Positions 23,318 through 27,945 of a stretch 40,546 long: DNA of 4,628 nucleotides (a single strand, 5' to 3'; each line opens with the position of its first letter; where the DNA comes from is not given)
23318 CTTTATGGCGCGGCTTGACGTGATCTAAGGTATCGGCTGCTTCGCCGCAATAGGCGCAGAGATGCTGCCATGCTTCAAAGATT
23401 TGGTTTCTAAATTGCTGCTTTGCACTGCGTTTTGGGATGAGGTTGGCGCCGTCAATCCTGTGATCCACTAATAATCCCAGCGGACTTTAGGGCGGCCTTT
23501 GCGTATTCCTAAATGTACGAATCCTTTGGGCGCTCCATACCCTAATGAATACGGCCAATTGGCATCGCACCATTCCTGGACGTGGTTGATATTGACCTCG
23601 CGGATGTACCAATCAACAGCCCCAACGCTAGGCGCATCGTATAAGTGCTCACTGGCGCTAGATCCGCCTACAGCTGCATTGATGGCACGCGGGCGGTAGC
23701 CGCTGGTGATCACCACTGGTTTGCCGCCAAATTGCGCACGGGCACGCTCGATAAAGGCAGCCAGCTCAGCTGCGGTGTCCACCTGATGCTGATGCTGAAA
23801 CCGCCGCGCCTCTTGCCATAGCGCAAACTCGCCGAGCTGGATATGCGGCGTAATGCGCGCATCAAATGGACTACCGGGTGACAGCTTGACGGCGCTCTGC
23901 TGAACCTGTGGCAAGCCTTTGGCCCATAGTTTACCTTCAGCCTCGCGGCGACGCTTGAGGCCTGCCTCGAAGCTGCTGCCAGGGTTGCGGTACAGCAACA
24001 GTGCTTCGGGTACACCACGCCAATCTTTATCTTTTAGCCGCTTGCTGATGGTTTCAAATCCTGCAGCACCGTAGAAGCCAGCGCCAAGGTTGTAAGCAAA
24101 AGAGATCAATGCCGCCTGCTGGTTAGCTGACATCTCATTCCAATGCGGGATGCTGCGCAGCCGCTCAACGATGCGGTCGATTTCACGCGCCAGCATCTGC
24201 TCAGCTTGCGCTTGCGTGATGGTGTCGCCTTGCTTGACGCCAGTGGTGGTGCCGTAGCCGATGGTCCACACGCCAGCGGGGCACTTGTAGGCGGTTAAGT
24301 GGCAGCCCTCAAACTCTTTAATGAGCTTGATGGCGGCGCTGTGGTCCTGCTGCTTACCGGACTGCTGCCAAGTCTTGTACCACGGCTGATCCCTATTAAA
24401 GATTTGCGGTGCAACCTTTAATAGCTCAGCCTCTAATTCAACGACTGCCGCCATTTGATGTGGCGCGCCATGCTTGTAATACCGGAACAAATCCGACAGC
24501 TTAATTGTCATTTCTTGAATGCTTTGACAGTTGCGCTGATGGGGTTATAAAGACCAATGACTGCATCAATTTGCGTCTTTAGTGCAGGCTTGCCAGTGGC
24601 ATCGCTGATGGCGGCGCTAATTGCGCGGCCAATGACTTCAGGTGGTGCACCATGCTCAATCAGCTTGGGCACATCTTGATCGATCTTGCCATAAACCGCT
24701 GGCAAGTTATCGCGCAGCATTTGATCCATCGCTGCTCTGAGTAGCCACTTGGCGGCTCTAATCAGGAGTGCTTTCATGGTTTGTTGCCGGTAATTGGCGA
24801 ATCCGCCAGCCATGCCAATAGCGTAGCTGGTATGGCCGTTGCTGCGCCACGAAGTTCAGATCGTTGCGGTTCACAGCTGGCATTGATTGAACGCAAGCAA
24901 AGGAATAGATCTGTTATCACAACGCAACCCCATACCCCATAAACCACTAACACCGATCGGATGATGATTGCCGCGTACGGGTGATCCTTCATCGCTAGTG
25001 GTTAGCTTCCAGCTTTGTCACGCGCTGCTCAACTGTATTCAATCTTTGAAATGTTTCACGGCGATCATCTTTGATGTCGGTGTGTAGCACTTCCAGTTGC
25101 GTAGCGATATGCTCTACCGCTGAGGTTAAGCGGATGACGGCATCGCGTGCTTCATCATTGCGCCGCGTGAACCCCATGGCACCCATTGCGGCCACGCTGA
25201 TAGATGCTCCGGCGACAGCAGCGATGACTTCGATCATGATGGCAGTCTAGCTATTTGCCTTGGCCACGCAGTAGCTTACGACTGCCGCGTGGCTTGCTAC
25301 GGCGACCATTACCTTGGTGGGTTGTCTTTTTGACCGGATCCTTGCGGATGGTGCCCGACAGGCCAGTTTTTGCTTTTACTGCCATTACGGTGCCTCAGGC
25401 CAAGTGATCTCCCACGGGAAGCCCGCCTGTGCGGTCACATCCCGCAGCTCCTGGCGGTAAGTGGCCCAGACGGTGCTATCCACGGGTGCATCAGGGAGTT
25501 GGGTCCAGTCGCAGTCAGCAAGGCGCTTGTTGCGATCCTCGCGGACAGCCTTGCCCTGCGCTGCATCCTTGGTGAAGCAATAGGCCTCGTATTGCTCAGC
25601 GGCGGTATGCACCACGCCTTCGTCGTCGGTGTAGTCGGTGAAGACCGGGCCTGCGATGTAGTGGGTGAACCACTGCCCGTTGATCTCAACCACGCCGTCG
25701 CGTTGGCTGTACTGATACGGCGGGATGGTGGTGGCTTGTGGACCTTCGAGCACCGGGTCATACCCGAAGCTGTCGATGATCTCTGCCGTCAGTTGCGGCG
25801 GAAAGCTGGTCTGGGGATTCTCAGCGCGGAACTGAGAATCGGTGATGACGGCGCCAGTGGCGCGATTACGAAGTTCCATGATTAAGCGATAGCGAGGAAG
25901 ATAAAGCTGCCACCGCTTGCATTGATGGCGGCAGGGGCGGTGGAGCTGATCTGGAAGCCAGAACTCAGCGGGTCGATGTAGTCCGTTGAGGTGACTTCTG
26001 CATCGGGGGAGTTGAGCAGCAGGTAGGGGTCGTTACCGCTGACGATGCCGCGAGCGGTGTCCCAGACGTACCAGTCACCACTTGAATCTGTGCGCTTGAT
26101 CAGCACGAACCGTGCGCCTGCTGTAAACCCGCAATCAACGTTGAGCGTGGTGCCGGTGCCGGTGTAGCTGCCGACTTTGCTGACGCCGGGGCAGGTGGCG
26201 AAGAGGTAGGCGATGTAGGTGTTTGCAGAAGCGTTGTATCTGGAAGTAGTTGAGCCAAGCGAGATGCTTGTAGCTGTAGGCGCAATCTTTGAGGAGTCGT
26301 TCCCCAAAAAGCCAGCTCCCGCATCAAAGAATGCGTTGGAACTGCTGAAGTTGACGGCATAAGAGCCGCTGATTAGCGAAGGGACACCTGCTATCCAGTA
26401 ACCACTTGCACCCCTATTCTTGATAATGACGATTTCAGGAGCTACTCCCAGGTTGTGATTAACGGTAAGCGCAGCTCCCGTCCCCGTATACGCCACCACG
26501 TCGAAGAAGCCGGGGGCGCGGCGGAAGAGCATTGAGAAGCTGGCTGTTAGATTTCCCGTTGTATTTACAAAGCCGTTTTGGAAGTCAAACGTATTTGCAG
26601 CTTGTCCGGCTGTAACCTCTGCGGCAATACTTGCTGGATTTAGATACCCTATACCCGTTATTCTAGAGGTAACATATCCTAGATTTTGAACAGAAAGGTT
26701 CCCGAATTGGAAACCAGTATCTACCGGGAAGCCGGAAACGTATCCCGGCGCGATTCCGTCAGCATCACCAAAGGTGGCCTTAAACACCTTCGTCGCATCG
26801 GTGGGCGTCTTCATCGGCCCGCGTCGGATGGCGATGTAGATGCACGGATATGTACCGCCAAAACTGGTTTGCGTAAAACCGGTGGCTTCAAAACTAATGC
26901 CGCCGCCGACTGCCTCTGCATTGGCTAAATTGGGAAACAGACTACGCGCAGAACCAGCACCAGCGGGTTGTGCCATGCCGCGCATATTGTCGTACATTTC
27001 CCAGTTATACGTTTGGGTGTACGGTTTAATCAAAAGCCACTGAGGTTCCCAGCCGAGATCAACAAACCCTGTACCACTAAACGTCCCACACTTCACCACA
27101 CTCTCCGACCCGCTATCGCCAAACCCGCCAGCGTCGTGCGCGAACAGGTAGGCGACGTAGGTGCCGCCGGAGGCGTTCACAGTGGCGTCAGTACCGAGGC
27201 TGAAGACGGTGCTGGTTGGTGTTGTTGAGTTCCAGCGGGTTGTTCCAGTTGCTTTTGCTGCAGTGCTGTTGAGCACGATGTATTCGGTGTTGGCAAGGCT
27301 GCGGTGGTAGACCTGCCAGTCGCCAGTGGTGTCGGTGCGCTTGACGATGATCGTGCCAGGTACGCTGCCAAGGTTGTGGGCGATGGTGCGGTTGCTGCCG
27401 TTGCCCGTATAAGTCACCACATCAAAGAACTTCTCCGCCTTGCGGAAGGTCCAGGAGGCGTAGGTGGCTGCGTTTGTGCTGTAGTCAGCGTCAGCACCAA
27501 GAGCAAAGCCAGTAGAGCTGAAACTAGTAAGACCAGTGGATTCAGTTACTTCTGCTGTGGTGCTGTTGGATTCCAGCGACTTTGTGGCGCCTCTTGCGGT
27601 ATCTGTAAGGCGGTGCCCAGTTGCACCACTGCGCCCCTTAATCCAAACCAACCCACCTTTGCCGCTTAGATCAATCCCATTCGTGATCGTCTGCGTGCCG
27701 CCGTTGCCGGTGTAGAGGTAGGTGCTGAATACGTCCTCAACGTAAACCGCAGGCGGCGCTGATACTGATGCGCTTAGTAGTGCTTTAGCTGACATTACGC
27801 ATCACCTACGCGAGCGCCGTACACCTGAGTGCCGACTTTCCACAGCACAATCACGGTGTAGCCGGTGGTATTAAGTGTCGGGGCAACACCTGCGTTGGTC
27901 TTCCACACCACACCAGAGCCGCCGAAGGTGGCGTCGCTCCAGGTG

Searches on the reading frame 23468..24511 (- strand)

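Call 19: search_protein_families(library=pfam, proteins=[window:23468-24511:-], max_evalue=0.01)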
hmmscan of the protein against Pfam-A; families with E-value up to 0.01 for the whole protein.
window:23468-24511:- (347 aa): 2 families
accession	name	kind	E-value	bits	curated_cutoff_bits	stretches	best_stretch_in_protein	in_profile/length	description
PF00959.24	Phage_lysozyme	-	6.9e-32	110.9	22.3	1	65-192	1-125/125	Phage lysozyme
PF08291.16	Peptidase_M15_3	-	2.8e-16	60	23.2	1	228-334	7-107/108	Peptidase M15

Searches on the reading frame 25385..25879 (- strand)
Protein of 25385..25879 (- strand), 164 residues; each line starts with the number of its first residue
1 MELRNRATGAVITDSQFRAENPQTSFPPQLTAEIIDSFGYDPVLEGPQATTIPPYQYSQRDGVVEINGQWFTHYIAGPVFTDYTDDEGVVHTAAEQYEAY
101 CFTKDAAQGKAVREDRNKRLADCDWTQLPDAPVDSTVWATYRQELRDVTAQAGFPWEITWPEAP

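Call 62: search_protein_families(library=phrogs, proteins=[window:25385-25879:-], max_evalue=0.0001)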
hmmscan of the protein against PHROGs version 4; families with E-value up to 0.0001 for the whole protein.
window:25385-25879:- (164 aa): 6 families
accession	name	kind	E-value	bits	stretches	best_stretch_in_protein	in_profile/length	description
phrog_4912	-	tail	1.5e-16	61.8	1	93-164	130-201/226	tail fiber assembly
phrog_8716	-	tail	2e-13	51.9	1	76-164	46-144/152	tail fiber protein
phrog_8746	-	tail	7.7e-13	49.8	1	93-164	65-138/139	tail fiber assembly protein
phrog_4628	-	tail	4.1e-10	41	1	104-164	60-124/126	tail fiber assembly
phrog_4697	-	tail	2.7e-06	27.9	1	112-151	148-191/314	tail assembly chaperone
phrog_5714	-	unknown function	2.2e-05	25.5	1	106-154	42-90/95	-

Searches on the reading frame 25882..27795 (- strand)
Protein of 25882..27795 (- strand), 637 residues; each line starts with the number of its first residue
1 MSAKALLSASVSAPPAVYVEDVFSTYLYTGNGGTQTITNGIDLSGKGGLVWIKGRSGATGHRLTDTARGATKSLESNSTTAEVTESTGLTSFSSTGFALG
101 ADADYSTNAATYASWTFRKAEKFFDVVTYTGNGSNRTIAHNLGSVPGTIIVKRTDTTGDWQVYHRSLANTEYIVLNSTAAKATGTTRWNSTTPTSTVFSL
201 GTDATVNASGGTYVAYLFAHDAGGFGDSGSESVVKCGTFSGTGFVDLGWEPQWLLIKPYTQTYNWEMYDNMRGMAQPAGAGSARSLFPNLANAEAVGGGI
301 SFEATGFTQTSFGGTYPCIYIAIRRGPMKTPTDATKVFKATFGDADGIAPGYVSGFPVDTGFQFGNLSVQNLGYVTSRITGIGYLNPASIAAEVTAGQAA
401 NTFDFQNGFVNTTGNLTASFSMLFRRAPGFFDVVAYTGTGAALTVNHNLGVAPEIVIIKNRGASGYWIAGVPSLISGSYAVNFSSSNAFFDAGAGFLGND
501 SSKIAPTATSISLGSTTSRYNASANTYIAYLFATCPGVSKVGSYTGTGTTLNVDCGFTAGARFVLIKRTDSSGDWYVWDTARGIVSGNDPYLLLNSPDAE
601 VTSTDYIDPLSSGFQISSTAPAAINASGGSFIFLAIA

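Call 62: search_protein_families(library=phrogs, proteins=[window:25882-27795:-], max_evalue=0.0001)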
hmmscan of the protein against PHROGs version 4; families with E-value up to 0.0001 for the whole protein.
window:25882-27795:- (637 aa): 2 families
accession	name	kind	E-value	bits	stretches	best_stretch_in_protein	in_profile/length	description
phrog_19943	-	head and packaging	2.2e-94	318.1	2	4-329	883-1222/1227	virion structural protein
phrog_24898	-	tail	3.8e-74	251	3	123-335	155-369/371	tail fiber protein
